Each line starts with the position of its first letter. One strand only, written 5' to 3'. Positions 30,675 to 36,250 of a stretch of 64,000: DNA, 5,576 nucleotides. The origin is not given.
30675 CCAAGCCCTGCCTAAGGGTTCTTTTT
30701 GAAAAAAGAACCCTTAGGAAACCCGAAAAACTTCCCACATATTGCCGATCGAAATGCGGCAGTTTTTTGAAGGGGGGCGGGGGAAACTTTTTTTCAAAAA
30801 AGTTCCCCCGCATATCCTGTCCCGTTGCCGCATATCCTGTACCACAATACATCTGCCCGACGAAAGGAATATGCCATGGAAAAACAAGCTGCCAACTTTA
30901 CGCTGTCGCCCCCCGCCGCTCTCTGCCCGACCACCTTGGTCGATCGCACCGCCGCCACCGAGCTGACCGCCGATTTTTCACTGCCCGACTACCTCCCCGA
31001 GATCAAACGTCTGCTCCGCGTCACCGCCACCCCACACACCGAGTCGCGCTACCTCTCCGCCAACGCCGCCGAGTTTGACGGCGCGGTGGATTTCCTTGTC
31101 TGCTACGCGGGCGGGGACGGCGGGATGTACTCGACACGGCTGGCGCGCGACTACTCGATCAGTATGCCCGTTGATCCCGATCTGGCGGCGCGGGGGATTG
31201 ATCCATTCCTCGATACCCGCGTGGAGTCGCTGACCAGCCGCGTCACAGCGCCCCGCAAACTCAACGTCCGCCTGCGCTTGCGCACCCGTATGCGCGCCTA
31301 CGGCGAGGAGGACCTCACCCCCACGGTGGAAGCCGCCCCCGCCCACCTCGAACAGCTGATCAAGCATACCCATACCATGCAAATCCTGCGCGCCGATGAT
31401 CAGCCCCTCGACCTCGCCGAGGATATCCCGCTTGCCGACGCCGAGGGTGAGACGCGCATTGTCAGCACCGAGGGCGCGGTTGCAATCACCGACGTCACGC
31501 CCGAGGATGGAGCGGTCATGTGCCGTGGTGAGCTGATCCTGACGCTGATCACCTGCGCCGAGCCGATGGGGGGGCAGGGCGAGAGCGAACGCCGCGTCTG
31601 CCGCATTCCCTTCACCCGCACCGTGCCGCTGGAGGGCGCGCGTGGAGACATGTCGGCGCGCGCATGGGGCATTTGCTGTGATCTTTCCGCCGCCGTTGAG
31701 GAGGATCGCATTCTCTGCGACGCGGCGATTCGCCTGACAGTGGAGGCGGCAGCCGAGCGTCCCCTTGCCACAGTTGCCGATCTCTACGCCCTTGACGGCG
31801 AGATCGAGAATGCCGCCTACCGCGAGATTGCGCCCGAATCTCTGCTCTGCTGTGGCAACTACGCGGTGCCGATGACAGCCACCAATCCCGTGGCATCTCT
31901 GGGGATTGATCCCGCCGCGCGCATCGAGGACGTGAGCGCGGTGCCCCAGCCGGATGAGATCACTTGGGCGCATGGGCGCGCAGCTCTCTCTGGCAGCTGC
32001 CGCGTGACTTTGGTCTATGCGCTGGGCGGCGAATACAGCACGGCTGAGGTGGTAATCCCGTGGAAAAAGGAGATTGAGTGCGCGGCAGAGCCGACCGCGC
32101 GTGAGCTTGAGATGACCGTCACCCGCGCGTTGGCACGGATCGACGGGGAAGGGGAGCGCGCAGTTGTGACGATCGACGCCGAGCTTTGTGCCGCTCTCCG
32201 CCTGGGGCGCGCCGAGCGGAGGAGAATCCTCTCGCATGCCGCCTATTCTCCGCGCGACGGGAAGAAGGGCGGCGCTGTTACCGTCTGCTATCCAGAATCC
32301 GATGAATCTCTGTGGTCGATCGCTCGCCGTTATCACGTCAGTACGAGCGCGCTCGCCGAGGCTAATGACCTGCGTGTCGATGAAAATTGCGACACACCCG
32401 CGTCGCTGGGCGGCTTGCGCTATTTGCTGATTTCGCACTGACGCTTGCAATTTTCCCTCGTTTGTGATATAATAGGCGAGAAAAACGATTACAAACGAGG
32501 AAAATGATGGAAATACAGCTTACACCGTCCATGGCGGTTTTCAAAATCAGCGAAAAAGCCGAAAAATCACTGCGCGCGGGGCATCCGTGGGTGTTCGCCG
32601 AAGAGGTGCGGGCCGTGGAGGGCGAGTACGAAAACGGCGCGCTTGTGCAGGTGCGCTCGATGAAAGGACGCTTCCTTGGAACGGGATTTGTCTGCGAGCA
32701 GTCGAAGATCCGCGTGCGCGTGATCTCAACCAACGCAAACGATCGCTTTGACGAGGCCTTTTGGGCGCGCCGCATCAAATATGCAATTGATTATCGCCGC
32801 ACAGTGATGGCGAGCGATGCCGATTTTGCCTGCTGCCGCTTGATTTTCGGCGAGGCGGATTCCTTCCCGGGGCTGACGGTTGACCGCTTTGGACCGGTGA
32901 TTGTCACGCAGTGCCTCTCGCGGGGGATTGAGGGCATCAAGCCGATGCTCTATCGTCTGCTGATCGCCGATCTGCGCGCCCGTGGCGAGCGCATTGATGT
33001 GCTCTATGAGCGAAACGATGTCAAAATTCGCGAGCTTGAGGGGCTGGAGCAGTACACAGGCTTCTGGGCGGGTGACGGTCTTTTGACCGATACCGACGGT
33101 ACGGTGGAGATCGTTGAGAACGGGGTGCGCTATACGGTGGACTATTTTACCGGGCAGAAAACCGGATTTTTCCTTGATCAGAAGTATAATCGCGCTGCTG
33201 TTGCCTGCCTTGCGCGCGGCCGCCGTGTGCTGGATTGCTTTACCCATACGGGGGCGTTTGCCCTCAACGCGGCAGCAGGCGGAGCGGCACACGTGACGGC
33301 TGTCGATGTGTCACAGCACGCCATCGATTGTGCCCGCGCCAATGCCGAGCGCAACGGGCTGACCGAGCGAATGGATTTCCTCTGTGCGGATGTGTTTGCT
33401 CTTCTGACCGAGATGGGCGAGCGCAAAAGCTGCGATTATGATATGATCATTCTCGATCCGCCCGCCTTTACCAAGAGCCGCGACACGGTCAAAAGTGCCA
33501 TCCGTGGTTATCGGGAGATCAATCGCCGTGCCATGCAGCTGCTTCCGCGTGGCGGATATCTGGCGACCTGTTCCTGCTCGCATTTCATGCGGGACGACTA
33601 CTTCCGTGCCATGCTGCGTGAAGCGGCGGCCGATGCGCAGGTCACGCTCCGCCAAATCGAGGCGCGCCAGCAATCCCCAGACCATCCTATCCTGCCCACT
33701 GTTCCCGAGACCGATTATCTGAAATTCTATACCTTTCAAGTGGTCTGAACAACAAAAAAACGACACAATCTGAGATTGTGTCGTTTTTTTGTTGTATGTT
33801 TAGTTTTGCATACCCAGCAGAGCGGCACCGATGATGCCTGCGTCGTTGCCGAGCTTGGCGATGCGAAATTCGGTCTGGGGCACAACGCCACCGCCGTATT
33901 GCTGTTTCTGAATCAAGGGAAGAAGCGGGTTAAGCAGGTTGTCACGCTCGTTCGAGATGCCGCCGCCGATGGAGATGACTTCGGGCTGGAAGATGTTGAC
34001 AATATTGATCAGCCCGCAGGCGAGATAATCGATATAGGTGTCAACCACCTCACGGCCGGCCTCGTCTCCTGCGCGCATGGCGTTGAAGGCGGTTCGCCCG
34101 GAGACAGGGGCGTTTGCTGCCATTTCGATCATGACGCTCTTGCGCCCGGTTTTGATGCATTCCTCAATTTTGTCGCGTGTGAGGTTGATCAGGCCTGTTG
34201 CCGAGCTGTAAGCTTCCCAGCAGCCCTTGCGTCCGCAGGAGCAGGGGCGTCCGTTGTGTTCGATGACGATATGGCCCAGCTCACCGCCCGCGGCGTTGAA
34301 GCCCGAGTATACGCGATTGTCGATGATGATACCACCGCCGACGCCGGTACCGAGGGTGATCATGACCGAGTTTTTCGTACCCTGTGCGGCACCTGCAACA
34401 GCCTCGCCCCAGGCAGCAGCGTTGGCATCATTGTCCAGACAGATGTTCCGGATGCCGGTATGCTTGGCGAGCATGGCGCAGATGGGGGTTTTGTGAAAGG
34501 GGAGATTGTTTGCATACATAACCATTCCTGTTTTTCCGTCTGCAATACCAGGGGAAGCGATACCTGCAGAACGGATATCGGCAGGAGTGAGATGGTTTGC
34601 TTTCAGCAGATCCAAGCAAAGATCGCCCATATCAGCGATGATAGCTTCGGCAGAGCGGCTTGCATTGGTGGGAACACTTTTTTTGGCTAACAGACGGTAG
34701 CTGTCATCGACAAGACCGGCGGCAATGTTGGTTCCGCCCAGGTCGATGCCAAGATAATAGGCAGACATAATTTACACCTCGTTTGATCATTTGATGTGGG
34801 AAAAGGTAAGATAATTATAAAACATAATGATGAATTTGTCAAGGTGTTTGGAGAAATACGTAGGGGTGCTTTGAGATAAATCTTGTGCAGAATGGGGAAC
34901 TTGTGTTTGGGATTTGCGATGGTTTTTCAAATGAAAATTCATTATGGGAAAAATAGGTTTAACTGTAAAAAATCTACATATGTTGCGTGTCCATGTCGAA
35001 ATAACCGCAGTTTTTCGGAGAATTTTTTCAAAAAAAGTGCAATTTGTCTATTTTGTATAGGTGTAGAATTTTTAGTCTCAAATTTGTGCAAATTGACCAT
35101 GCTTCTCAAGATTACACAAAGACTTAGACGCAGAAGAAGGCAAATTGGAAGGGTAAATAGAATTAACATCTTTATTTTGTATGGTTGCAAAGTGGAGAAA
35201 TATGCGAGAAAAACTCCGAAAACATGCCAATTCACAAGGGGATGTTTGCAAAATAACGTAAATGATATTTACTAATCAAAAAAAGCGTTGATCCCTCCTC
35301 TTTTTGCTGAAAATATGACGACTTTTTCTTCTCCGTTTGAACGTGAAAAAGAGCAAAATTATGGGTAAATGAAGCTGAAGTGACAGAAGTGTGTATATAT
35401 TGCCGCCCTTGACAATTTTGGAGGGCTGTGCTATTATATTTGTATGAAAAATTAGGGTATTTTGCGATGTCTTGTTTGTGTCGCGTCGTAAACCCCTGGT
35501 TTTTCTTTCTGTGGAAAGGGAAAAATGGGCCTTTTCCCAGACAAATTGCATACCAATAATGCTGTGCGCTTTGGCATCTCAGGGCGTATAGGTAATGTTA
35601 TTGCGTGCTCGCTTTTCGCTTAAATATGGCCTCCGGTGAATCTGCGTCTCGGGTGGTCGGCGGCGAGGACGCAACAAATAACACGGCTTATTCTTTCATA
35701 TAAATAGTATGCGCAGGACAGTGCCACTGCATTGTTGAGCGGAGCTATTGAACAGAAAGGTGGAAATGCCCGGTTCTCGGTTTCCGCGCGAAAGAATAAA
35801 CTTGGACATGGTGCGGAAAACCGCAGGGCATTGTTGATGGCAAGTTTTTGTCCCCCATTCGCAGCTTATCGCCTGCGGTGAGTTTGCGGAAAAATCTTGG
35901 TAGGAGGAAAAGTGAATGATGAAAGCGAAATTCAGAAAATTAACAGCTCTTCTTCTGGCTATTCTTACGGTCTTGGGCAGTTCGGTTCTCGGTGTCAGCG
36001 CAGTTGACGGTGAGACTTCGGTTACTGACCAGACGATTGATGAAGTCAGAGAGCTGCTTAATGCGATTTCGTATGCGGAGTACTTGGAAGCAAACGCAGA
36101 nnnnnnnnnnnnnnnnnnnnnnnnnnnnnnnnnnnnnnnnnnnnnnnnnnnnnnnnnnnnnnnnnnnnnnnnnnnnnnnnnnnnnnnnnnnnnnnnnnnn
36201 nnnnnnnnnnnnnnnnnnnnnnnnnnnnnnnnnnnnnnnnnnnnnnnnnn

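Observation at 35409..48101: Seven-gene surface/ABC cassette with two permease pairs, one giant binding protein, an NHL-TPR-Yip1 membrane protein and a 1019-aa unknown exoprotein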

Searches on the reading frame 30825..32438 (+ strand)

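Call 11: search_protein_families(library=pfam, proteins=[window:30825-32438:+], max_evalue=0.001)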
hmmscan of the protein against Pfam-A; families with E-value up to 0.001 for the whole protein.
window:30825-32438:+ (538 aa): 2 families
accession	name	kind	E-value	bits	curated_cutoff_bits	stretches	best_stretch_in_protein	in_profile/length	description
PF12673.12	SipL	-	4.5e-14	52.9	23.6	1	211-288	4-74/78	SipL, SPOCS domain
PF01476.26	LysM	-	4.8e-06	26.9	20.9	1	492-518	5-31/43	LysM domain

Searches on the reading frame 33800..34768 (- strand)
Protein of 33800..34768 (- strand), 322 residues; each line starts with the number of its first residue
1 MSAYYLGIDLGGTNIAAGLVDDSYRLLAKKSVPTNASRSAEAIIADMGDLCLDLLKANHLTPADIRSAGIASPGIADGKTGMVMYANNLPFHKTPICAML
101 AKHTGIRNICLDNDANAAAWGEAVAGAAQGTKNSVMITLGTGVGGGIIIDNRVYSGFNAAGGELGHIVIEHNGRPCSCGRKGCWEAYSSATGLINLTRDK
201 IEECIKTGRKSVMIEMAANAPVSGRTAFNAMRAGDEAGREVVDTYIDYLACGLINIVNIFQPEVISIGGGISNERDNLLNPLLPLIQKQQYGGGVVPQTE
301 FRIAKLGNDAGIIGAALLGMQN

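Call 11: search_protein_families(library=pfam, proteins=[window:33800-34768:-], max_evalue=0.001)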
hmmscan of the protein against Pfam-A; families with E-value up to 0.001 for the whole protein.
window:33800-34768:- (322 aa): 2 families
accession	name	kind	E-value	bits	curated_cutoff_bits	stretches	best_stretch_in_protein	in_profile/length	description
PF00480.26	ROK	-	1.3e-65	222.3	22.9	1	5-319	1-291/294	ROK family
PF01869.26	BcrAD_BadFG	-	1.4e-05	25.2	31.5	1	6-104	1-105/271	BadF/BadG/BcrA/BcrD ATPase family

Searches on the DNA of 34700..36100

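Call 6: search_rna_families(source=window, start=34700, end=36100, threshold=evalue, max_evalue=1)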
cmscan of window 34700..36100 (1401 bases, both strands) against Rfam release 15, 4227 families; matches with E-value up to 1: 1.
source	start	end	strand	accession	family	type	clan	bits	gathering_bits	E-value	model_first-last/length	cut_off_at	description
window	34929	35013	-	RF00300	snoZ221_snoR21b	Gene; snRNA; snoRNA; CD-box;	-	18.9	44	0.65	1-91/91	no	Small nucleolar RNA Z221/R21b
